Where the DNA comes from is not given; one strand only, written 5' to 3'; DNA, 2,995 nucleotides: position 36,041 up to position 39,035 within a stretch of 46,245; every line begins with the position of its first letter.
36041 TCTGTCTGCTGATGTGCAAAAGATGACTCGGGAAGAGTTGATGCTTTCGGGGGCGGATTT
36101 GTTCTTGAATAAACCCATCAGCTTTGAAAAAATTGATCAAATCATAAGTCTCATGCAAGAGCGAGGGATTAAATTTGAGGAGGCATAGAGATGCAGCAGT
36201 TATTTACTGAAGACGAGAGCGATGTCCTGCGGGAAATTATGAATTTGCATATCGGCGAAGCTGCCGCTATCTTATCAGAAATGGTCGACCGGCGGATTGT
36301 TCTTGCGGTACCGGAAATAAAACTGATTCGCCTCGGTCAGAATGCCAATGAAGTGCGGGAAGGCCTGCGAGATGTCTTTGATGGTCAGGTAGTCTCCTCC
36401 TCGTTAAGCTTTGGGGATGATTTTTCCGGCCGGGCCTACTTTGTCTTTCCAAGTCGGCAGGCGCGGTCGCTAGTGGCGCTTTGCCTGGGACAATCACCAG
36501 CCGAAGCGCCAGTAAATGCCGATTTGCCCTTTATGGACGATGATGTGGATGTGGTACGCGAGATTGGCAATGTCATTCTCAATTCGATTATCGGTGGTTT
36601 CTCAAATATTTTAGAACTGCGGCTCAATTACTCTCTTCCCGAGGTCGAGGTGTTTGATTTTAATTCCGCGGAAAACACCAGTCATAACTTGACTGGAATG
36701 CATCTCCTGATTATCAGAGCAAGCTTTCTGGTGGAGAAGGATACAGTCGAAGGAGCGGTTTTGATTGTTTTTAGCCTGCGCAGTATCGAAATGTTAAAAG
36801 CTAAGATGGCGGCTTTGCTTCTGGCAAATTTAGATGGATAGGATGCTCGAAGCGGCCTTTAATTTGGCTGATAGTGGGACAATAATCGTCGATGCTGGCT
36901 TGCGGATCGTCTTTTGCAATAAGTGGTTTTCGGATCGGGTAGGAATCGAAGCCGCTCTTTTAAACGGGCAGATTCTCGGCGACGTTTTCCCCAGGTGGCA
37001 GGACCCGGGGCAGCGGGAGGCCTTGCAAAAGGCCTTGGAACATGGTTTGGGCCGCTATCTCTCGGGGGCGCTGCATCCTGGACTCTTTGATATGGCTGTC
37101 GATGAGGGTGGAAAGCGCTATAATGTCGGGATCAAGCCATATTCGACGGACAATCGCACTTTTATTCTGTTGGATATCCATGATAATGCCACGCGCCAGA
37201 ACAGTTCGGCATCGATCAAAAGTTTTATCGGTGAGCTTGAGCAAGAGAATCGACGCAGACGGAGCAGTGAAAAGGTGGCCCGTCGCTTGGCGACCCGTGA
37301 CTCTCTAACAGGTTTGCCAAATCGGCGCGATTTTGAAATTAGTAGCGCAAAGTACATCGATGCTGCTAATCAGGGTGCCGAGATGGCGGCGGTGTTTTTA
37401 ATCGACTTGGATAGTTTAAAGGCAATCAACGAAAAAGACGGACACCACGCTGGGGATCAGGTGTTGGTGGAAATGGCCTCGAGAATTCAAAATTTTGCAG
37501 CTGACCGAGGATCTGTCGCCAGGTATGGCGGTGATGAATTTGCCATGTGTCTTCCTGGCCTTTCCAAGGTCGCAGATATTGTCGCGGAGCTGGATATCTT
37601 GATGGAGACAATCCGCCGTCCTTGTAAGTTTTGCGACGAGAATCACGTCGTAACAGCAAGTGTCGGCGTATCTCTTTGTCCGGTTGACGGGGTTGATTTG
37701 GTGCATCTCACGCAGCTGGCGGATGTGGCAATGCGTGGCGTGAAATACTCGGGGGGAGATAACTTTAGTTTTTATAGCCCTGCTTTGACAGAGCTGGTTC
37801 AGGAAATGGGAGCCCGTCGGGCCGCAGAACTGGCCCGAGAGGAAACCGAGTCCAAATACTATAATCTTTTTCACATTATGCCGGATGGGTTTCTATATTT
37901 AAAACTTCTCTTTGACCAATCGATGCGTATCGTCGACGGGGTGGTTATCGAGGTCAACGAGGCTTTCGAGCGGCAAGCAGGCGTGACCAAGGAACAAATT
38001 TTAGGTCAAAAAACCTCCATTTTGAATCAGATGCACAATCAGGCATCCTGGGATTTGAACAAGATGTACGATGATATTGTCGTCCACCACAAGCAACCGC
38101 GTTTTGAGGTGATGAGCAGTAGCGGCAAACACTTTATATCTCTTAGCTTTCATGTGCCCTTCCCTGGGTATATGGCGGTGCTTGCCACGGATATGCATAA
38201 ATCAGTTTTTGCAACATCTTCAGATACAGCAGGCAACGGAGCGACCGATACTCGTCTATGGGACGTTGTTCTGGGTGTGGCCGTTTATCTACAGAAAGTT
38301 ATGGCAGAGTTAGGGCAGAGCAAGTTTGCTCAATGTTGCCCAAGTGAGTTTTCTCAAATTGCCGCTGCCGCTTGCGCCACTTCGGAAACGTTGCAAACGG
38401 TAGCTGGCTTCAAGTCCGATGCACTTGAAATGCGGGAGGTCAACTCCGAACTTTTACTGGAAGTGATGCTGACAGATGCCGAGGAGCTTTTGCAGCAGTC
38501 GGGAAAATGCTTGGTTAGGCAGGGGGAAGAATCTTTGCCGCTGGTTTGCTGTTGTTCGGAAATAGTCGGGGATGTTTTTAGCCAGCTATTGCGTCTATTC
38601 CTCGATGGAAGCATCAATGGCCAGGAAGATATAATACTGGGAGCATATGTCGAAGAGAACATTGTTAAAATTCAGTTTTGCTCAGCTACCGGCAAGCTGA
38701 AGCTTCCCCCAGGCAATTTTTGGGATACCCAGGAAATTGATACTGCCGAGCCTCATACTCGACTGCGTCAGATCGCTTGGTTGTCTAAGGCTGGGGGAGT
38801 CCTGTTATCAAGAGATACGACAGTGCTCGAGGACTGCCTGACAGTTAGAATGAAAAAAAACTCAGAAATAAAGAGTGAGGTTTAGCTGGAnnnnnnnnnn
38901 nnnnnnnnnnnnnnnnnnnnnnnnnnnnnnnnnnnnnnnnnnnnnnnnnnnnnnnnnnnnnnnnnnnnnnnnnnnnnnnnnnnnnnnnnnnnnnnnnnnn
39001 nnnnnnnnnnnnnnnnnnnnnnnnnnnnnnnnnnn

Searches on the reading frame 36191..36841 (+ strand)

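Call 30: search_protein_families(library=pfam, proteins=[window:36191-36841:+], max_evalue=0.001)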
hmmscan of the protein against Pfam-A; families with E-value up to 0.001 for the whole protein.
window:36191-36841:+ (216 aa): 2 families
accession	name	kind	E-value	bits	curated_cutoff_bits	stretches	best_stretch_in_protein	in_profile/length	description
PF04509.17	CheC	-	4.2e-06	27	22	1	9-44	2-37/38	CheC-like family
PF13690.11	CheX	-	1.9e-05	25.1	27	0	69-152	2-72/94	Chemotaxis phosphatase CheX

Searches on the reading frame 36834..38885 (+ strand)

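Call 30: search_protein_families(library=pfam, proteins=[window:36834-38885:+], max_evalue=0.001)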
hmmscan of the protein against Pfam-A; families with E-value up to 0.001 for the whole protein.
window:36834-38885:+ (683 aa): 5 families
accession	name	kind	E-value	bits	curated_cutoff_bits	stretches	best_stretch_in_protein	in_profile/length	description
PF00990.26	GGDEF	-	3e-32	112.1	23.8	1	153-308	1-159/161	Diguanylate cyclase, GGDEF domain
PF13188.13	PAS_8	-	3.6e-11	43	21.8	1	4-59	2-54/65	PAS domain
PF00989.32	PAS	-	4.1e-08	33.7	22.6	0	4-70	2-68/113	PAS fold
PF08448.16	PAS_4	-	5.8e-08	33.4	23.1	0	12-70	4-62/110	PAS fold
PF13426.13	PAS_9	-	3.8e-07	30.8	27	0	15-72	3-57/103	PAS domain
